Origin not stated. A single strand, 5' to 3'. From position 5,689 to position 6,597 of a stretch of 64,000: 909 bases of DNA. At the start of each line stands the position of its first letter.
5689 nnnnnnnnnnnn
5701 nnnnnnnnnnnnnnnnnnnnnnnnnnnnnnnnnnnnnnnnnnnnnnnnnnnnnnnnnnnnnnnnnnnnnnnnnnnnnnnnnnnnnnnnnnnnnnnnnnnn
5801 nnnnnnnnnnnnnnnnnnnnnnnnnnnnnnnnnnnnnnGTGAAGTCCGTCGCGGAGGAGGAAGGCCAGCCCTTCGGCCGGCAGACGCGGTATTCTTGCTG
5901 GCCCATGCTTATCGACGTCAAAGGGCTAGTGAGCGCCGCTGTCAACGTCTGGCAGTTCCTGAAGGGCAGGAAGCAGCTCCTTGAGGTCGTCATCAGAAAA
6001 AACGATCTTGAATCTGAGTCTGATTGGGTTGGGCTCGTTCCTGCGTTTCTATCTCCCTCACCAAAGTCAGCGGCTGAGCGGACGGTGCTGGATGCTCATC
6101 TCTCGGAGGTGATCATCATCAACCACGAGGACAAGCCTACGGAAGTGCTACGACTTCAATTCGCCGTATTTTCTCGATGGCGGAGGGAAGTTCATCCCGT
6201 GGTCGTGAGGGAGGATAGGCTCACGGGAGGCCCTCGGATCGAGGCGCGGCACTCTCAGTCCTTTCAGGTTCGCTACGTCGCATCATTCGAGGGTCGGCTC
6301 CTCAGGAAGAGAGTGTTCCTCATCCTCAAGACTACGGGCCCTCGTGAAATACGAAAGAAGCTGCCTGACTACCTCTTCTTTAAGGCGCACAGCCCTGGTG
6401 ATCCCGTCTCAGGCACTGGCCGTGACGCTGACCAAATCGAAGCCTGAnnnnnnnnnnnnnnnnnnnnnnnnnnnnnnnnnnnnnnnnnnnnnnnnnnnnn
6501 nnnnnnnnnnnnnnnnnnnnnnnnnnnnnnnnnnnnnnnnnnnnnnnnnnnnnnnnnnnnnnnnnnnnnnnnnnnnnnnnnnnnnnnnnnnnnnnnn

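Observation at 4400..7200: Lower-GC islet with orphan genes flanked by ~200 bp direct repeats that duplicate the 5' end of a small membrane-protein gene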

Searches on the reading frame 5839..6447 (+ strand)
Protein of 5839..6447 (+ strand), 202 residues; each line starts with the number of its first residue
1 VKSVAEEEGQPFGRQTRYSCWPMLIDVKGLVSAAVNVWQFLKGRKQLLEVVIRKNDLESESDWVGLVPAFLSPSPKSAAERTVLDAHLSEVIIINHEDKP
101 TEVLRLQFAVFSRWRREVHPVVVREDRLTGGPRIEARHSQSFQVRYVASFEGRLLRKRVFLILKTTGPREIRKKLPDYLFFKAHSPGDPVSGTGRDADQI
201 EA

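Call 7: search_protein_families(library=pfam, max_evalue=1, proteins=[window:5839-6447:+])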
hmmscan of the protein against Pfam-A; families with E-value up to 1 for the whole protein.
window:5839-6447:+ (202 aa): 0 families

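Call 8: find_encoding_contigs(protein=window:5839-6447:+, flank=10000)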
Protein window:5839-6447:+ (202 aa): no gene with exactly this product is on record in the collection.

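Call 10: find_homologous_proteins(query=window:5839-6447:+, max_evalue=0.01)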
Query window:5839-6447:+: 171 candidates shared short words with the query, none scored E <= 0.01.
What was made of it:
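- Tried and rejected: Word-indexed protein search of p202: no hit (call 10).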

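Call 23: search_protein_families(library=phrogs, max_evalue=1, proteins=[window:5839-6447:+])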
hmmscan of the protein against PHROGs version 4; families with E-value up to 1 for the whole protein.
window:5839-6447:+ (202 aa): 0 families

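Call 25: search_protein_representatives(protein=window:5839-6447:+)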
Query: 202 residues. Proteins with E-value up to 0.001 (for the whole library): 19; up to 1e-10: 9; up to 1e-30: 1. The best 19 are listed.
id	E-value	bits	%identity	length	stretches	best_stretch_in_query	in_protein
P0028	4.5e-60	218.9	64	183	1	31-189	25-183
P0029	7.8e-19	84.3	43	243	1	48-180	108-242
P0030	3.9e-14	69.0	39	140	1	46-157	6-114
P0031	5.0e-14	68.6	43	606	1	58-174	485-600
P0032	3.7e-13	65.7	40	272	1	48-177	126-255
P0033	2.3e-12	63.2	38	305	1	57-176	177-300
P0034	8.0e-12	61.4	41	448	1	58-172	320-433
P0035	4.4e-11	59.0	36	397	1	48-159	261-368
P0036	5.2e-11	58.7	46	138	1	58-152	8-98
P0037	1.2e-10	57.6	39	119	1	72-175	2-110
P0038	1.4e-10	57.4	36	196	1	57-168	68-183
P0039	1.2e-09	54.3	35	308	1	52-182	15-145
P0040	3.8e-09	52.7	34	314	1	46-185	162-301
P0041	4.1e-09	52.6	35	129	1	62-177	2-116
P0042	4.5e-09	52.4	32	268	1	63-180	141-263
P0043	1.8e-08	50.5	37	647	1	60-177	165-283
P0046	7.6e-04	35.4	35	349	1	48-176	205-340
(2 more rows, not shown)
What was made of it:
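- Checked: However, homologues do exist (call 25).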

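Call 29: search_protein_families(library=pfam, max_evalue=0.01, proteins=[P0031, P0033, P0034, P0035, P0039, P0040, P0043, P0046, P0032, P0029])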
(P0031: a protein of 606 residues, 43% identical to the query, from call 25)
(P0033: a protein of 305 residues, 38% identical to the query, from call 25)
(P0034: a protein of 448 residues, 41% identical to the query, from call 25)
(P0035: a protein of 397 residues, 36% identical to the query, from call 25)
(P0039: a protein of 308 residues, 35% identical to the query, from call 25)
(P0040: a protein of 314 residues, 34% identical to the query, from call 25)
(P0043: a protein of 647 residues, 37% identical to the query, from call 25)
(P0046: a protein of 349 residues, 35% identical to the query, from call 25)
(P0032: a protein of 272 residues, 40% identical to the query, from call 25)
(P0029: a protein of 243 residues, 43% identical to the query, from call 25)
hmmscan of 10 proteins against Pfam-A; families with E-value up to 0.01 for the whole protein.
P0031 (606 aa): 4 families
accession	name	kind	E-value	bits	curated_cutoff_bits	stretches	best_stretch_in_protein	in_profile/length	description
PF01656.29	CbiA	-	8.6e-05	22.9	25.4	1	5-155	2-54/125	CobQ/CobB/MinD/ParA nucleotide binding domain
PF13614.12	AAA_31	-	0.0032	17.9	27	1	1-40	1-40/177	AAA domain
PF10609.15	ParA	-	0.0039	17.1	27.1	1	5-48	7-50/246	NUBPL iron-transfer P-loop NTPase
PF13156.12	Mrr_cat_2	-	0.0064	16.8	22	0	324-406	8-87/127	Restriction endonuclease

P0033 (305 aa): 1 family
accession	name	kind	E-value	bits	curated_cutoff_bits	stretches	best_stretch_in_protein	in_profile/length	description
PF14280.11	DUF4365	-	1.7e-34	119.3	24.3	1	1-121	16-139/139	Domain of unknown function (DUF4365)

P0034 (448 aa): 5 families
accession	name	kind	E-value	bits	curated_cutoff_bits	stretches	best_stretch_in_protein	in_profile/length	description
PF01656.29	CbiA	-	2.2e-07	31.3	25.4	1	5-155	2-54/125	CobQ/CobB/MinD/ParA nucleotide binding domain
PF13614.12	AAA_31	-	5.4e-05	23.6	27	1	1-40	1-40/177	AAA domain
PF10609.15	ParA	-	0.00069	19.6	27.1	1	5-51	7-53/246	NUBPL iron-transfer P-loop NTPase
PF00142.24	Fer4_NifH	-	0.0056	16.6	25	1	5-39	4-37/271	4Fe-4S iron sulfur cluster binding proteins, NifH/frxC family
PF06564.18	CBP_BcsQ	-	0.0078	16.2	21.3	0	1-39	1-39/234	Cellulose biosynthesis protein BcsQ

P0035 (397 aa): 2 families
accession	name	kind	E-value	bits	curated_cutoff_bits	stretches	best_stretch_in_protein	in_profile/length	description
PF13676.11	TIR_2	-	1.9e-11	44.9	28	1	100-201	22-109/122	TIR domain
PF01582.25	TIR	-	3e-07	30.8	21.3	1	88-203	19-132/179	TIR domain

P0039 (308 aa): 2 families
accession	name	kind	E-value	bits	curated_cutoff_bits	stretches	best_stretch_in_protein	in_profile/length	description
PF13676.11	TIR_2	-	5.6e-27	95.1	28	1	175-296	1-122/122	TIR domain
PF01582.25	TIR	-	8.5e-05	22.8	21.3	1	182-271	13-98/179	TIR domain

P0040 (314 aa): 2 families
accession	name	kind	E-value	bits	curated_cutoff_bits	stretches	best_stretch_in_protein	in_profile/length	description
PF13156.12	Mrr_cat_2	-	7.8e-05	23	22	1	23-114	7-95/127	Restriction endonuclease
PF04471.18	Mrr_cat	-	0.00023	21.7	21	1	14-105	5-88/115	Restriction endonuclease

P0043 (647 aa): 4 families
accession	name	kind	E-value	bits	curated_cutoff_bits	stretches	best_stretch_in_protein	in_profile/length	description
PF00931.28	NB-ARC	-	6.5e-09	35.8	23.5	1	315-432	6-114/248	NB-ARC domain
PF13191.12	AAA_16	-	9.5e-06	26.6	32.6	1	307-404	2-96/167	AAA ATPase domain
PF13156.12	Mrr_cat_2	-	9.1e-05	22.8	22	1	18-101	8-91/127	Restriction endonuclease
PF07693.20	KAP_NTPase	-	0.0071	16.1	20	0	310-354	1-47/293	KAP family P-loop domain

P0046 (349 aa): 2 families
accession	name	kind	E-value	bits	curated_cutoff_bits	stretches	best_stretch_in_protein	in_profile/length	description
PF13676.11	TIR_2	-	5.4e-17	62.9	28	1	21-144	1-110/122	TIR domain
PF01582.25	TIR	-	0.0011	19.3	21.3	1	27-116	8-97/179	TIR domain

P0032 (272 aa): 0 families

P0029 (243 aa): 1 family
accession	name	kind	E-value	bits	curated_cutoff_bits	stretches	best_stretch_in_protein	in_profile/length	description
PF07332.16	Phage_holin_3_6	-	0.0096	16.4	28.4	0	16-76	19-89/116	Putative Actinobacterial Holin-X, holin superfamily III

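Call 34: predict_structure(protein=window:5839-6447:+)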
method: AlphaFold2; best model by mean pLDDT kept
length: 202 residues; sequences in the alignment: 1
mean_pLDDT: 34.3   pTM: 0.30
mean pLDDT of the five models: 34.3, 30.8, 30.3, 29.8, 28.8
residues with pLDDT >= 90: 0; 70-90: 0; 50-70: 4; < 50: 198
segments of 3 or more residues with pLDDT < 50: 1-120, 123-133, 137-202
pLDDT, mean of each block of 10 residues (from residue 1): 39 28 29 35 30 27 30 34 32 29 39 44 46 47 36 30 38 33 31 30 26
secondary structure, 60 per line:
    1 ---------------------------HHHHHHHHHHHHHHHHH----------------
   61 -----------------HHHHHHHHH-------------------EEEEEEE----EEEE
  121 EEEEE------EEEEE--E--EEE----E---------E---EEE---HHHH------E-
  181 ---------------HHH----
elements in order: H28-44 H78-86 E106-112 E117-125 E132-136 E142-144 E163-165 H169-172
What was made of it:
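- Tried and rejected: Single-sequence AF2: uninformative, pLDDT 34 (call 34).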

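Call 36: find_encoding_contigs(protein=P0032, flank=10000, max_places=2)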
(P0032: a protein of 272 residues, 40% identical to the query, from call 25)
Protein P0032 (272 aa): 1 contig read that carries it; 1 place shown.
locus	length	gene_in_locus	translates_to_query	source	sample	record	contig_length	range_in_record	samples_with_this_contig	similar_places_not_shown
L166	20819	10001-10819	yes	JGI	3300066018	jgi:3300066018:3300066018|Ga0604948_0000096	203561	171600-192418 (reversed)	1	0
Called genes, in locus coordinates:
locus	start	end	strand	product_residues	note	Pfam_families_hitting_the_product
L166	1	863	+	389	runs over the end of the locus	PF01244:Peptidase_M19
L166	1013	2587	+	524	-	PF09286:Pro-kuma_activ, PF00082:Peptidase_S8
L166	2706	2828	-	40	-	-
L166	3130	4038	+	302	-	PF03462:PCRF, PF00472:RF-1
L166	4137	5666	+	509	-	PF00534:Glycos_transf_1 (weak), PF13692:Glyco_trans_1_4, PF13524:Glyco_trans_1_2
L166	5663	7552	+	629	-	-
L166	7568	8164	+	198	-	PF00293:NUDIX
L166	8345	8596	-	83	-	PF09720:Unstab_antitox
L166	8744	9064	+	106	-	-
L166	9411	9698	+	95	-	-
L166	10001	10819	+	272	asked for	-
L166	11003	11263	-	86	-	-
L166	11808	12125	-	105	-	-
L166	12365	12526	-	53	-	-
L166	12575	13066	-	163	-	PF07609:DUF1572 (weak), PF12867:DinB_2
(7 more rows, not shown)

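Call 37: find_encoding_contigs(protein=P0028, flank=10000, max_places=2)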
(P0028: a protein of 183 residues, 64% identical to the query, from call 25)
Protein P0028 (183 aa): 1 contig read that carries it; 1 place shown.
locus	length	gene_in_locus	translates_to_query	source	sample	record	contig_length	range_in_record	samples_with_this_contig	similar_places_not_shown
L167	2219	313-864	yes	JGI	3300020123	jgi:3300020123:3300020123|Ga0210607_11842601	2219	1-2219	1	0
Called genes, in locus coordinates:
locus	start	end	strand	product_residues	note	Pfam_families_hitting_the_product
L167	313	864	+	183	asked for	-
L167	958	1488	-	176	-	-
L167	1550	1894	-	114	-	-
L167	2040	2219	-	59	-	?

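Call 43: search_protein_families(library=padloc, max_evalue=1, proteins=[window:5839-6447:+, P0031, P0043, P0039, P0040, P0033])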
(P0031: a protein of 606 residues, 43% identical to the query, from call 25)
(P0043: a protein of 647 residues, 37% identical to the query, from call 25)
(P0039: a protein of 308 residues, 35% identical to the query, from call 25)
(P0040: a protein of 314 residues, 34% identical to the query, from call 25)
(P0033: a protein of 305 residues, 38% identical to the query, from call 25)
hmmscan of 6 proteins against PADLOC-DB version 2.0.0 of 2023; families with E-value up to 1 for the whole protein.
window:5839-6447:+ (202 aa): 0 families

P0031 (606 aa): 2 families
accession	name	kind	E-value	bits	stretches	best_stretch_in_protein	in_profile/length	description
PDLC04559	PDC-M28B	-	2.9e-28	97.1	1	2-181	129-306/438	-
PDLC04560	PDC-M28B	-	9.2e-09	33.1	1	4-185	17-204/327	-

P0043 (647 aa): 2 families
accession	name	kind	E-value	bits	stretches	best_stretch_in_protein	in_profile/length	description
PDLC02164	Avs2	-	0.0039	13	1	12-95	20-104/1504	-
PDLC04984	PDC-S27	-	0.065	10.1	1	306-427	3-112/474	-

P0039 (308 aa): 13 families
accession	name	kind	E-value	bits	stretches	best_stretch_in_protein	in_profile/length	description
PDLC02421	Aga_TIR-PNTD1-PNTD2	-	3.6e-16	57.3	1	175-300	6-133/430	Class I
PDLC02403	Aga_TIR-PNTD1-PNTD2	-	6.5e-14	49.8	1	175-301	5-133/443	Class I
PDLC02012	SAVED5--SAVED_TIR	-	9.5e-08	29.5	1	167-272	8-112/404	-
PDLC02416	Aga_REase-TIR-PNTD1-PNTD2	-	2.4e-07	27.8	1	176-300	159-279/572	Class I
PDLC02962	RT-TIR_XII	-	2.7e-05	21.2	1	171-255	344-428/478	single gene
PDLC00420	ThsB1|ThsB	-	2.8e-05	21.5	1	186-273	17-102/319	TIR-like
PDLC05062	PDC-S66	-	4e-05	21.2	1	172-240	148-217/282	-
PDLC03957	bSEFIR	-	5e-05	21.3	1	180-301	48-182/412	-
PDLC02400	Aga_TIR-PNTD1-PNTD2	-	0.00011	18.6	1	176-300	190-316/639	Class I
PDLC00424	ThsB1|ThsB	-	0.00024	19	1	172-229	101-159/234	TIR-like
PDLC00419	ThsB1|ThsB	-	0.011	13.6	1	170-251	25-109/165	TIR-like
PDLC00425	ThsB1|ThsB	-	0.033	11.3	1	174-204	253-283/389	TIR-like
PDLC00436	ThsB1|ThsB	-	0.037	11.5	1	168-207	31-70/183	TIR-like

P0040 (314 aa): 1 family
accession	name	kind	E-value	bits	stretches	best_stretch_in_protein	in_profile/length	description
PDLC03597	REase_MTase_IIG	-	0.0017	13.9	1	23-114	41-127/1646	Type IIG restriction enzyme-methyltransferase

P0033 (305 aa): 3 families
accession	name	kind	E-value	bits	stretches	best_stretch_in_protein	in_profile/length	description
PDLC02398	Aga_REase-PNTD1-PNTD2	-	3.9e-21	73.6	1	1-137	26-159/429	Class I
PDLC02415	Aga_REase-PNTD1-PNTD2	-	2.8e-10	37.6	1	1-125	25-144/423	Class I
PDLC04276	PDC-M02A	-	0.0093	13.6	1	4-88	42-130/184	-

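Call 44: search_protein_families(library=ncbifam, max_evalue=1, proteins=[window:5839-6447:+, P0031, P0043])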
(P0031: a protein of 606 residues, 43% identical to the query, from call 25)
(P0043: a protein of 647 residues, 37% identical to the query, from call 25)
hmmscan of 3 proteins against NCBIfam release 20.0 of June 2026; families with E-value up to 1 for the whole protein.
window:5839-6447:+ (202 aa): 0 families

P0031 (606 aa): 12 families
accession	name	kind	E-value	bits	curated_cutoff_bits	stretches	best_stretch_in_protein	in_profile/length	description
NF047398.1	AAA_KGGVGR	domain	8e-41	140.5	90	1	1-192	2-189/190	KGGVGR-motif variant AAA ATPase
NF040564.1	SCO2523_fam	equivalog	8.7e-05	21.9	200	1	8-65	7-66/305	SCO2523 family variant P-loop protein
NF041546.1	ParA_partition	equivalog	0.00016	21.3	180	1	5-39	3-37/203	ParA family partition ATPase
TIGR01969.1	minD_arch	subfamily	0.00018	20.8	201.75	1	4-51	3-50/251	cell division ATPase MinD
TIGR03371.1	cellulose_yhjQ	equivalog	0.00026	20.6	157.85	1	1-41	1-41/246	cellulose biosynthesis protein BcsQ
TIGR01968.1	minD_bact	equivalog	0.0015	17.9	212.9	1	7-40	7-40/261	septum site-determining protein MinD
NF041136.1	MrpORP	equivalog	0.0036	16.6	450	1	6-51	10-55/365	iron-sulfur cluster carrier protein MrpORP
TIGR02016.1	BchX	equivalog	0.02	14.2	331.2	1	10-39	8-37/296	chlorophyllide a reductase iron protein subunit X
NF010423.0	PRK13849.1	equivalog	0.028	13.8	313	1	1-48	1-48/231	conjugal transfer ATPase VirC1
TIGR03029.1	EpsG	equivalog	0.056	12.6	313.8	1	6-52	108-154/274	chain length determinant protein tyrosine kinase EpsG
TIGR03453.1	partition_RepA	equivalog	0.09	11.6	348.45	1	7-42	110-145/387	plasmid partitioning protein RepA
TIGR01007.1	eps_fam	subfamily_domain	0.13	11.8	108.05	1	1-50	17-66/204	polysaccharide biosynthesis tyrosine autokinase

P0043 (647 aa): 3 families
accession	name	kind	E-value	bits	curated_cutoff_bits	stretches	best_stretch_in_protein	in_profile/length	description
NF041717.1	HaaA_phane_TPR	equivalog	0.00073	17.7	1125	1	324-630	125-417/882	cyclophane-containing RiPP biosynthesis TPR protein HaaT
NF008130.0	PRK10878.1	equivalog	0.046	13.7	120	1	63-117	31-85/88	FAD assembly factor SdhE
NF045497.1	IsobCoAmut_IcmF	equivalog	0.13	9.9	1500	1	319-379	182-238/1076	fused isobutyryl-CoA mutase/GTPase IcmF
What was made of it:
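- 5839..6447 (+): p202: an ORF encoding a rare beta-sandwich domain (residues about 46-185). The likely true start is the ATG at 5905 (180 aa). It lacks the N-terminal TM helix of its closest homologue. Domain partners are in calls 29, 43 and 44.
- Closest known: Single-chain conflict proteins with TIR, Mrr/DUF4365 nuclease, KGGVGR ATPase or NB-ARC. Same: The p202 domain is the C-terminal module of such proteins (P0031, P0033-P0035, P0039, P0040, P0043, P0046) (calls 25, 29, 43, 44).
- See calls 29, 43, 44.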

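Call 46: find_encoding_contigs(protein=P0042, flank=10000, max_places=2)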
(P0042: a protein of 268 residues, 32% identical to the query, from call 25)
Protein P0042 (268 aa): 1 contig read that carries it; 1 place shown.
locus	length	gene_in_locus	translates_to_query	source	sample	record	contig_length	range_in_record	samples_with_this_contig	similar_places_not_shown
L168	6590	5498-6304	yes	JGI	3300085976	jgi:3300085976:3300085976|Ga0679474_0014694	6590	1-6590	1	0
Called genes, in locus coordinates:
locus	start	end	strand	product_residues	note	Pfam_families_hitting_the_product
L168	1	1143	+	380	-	?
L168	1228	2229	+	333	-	PF22564:HAAS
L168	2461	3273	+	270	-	PF05690:ThiG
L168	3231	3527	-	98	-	-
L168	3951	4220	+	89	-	PF08972:DUF1902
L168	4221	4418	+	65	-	PF07927:HicA_toxin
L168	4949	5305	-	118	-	-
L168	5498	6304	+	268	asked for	-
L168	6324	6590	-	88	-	?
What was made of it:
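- Stand-alone relatives lie beside toxin-antitoxin genes (calls 36, 46).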

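Call 54: search_dna_similar(query=window:5839-6444:+, collection=plasmids, mode=protein, max_evalue=1, max_rows=10)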
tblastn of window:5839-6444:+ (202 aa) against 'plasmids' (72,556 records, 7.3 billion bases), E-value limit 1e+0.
No match.

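Call 78: find_encoding_contigs(protein=window:5905-6447:+, flank=6000, max_places=3)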
Protein window:5905-6447:+ (180 aa): no gene with exactly this product is on record in the collection.
